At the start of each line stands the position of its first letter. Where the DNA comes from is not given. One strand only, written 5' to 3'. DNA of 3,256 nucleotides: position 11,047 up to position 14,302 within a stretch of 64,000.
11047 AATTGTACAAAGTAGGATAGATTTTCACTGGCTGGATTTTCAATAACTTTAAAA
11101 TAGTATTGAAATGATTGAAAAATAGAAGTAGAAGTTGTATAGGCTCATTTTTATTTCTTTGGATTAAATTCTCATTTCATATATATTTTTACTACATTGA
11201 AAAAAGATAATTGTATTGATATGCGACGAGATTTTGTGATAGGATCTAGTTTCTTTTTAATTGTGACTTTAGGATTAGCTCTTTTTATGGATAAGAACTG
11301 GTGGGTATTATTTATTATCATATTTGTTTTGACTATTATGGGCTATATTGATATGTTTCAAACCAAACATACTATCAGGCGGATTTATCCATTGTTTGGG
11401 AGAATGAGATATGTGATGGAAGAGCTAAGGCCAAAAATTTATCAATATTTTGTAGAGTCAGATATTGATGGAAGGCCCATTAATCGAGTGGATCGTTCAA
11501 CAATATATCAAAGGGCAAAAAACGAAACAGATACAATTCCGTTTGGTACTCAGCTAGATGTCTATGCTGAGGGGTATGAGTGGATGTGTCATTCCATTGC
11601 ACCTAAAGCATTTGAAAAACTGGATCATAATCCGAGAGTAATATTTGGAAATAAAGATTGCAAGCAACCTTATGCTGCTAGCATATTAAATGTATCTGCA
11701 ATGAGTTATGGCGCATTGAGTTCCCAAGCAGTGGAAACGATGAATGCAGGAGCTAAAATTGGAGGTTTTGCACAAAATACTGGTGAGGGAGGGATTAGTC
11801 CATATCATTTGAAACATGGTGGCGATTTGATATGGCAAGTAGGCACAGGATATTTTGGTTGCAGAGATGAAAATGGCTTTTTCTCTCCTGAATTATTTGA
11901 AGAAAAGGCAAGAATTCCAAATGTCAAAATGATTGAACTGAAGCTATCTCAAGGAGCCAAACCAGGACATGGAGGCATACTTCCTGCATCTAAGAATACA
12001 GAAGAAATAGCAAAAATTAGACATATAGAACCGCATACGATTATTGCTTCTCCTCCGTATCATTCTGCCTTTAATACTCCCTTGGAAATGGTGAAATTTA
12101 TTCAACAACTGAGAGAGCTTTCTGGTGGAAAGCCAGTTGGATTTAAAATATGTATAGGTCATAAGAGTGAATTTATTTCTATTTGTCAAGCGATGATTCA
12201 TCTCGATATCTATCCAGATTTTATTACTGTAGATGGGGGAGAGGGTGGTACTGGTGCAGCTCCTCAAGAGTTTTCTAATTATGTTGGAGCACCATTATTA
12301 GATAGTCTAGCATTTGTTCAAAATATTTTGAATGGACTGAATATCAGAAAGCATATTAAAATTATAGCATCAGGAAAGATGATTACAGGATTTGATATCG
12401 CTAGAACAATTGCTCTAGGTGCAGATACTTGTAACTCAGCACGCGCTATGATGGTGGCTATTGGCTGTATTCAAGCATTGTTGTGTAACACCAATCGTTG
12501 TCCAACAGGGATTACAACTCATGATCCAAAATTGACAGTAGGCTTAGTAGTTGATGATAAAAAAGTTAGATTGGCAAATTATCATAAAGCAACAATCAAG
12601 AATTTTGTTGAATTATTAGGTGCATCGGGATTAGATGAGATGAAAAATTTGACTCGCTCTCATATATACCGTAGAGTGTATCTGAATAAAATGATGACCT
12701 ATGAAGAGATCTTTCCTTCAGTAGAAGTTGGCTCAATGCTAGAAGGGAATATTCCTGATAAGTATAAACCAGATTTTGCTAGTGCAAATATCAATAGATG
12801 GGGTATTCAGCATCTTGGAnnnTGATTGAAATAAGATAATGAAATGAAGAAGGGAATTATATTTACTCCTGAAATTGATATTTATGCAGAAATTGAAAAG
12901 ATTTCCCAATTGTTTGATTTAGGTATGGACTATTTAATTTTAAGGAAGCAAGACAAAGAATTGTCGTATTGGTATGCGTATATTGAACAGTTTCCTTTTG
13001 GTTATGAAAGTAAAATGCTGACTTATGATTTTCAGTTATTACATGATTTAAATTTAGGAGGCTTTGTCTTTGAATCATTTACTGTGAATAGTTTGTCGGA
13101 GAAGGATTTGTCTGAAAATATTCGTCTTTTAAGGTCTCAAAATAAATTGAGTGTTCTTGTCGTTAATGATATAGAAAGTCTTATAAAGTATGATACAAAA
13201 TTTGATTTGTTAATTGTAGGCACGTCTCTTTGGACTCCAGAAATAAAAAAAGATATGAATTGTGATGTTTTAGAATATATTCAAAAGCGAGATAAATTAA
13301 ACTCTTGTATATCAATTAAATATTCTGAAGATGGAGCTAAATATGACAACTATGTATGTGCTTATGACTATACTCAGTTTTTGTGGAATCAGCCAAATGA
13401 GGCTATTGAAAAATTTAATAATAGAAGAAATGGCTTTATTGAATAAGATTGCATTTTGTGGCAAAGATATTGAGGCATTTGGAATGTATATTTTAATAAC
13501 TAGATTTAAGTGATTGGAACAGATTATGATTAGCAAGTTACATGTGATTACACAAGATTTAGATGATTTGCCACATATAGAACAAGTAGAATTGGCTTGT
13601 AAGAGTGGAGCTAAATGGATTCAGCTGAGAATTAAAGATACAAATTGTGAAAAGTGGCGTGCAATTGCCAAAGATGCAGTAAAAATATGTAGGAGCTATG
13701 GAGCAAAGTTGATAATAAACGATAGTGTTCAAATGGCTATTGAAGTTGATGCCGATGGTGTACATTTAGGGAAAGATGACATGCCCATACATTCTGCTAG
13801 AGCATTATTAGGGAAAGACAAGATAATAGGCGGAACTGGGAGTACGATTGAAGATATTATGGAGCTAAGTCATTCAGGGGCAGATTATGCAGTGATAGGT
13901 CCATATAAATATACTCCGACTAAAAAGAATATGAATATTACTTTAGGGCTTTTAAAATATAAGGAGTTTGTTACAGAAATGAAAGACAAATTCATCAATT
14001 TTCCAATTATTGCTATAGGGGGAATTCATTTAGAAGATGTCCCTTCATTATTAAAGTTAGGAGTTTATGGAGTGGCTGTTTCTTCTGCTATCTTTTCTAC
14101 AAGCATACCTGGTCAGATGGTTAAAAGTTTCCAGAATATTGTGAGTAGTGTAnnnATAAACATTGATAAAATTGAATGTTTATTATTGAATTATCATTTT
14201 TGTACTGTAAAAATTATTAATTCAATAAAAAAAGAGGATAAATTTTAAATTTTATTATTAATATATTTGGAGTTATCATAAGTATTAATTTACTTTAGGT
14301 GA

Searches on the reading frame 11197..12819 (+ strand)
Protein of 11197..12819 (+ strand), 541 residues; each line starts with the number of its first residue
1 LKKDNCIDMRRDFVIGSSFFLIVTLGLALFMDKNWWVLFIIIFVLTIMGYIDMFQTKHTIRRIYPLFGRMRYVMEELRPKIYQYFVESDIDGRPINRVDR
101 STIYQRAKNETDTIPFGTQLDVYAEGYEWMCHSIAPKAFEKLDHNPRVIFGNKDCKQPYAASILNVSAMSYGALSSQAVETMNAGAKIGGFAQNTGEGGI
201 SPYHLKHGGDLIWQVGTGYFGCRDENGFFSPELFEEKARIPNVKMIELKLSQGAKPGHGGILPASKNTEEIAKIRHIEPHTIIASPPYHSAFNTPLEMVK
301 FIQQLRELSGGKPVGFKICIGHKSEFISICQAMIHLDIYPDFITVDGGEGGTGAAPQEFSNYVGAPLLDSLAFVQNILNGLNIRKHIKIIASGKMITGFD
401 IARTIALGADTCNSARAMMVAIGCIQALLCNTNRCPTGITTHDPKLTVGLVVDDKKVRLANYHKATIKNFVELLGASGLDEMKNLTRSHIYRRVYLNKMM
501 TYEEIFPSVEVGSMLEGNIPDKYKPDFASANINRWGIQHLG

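Call 44: search_protein_families(library=pfam, proteins=[window:11197-12819:+], max_evalue=0.001)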
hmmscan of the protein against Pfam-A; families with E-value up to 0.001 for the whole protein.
window:11197-12819:+ (541 aa): 2 families
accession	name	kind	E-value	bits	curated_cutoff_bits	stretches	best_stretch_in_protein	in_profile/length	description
PF01645.23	Glu_synthase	-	2e-87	294.2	20.4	1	151-479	55-368/369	Conserved region in glutamate synthase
PF01070.24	FMN_dh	-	0.00098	18.7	24.9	0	383-423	270-310/350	FMN-dependent dehydrogenase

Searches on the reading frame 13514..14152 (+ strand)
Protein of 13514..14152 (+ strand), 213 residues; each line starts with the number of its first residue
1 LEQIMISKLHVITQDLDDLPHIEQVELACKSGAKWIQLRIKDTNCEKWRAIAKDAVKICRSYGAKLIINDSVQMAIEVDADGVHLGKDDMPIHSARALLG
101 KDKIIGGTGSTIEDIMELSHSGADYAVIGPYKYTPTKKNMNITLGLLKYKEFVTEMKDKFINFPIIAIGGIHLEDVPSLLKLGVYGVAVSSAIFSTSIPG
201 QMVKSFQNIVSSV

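Call 44: search_protein_families(library=pfam, proteins=[window:13514-14152:+], max_evalue=0.001)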
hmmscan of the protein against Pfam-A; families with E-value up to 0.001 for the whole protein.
window:13514-14152:+ (213 aa): 3 families
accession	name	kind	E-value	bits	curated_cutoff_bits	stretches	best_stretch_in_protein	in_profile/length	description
PF02581.23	TMP-TENI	-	4.1e-53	179.9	27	1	11-193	3-180/180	Thiamine monophosphate synthase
PF00977.27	His_biosynth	-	4.1e-07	30.1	23.6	0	154-198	183-227/228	Histidine biosynthesis protein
PF03060.21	NMO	-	9.6e-05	22.3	28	1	46-197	81-229/331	Nitronate monooxygenase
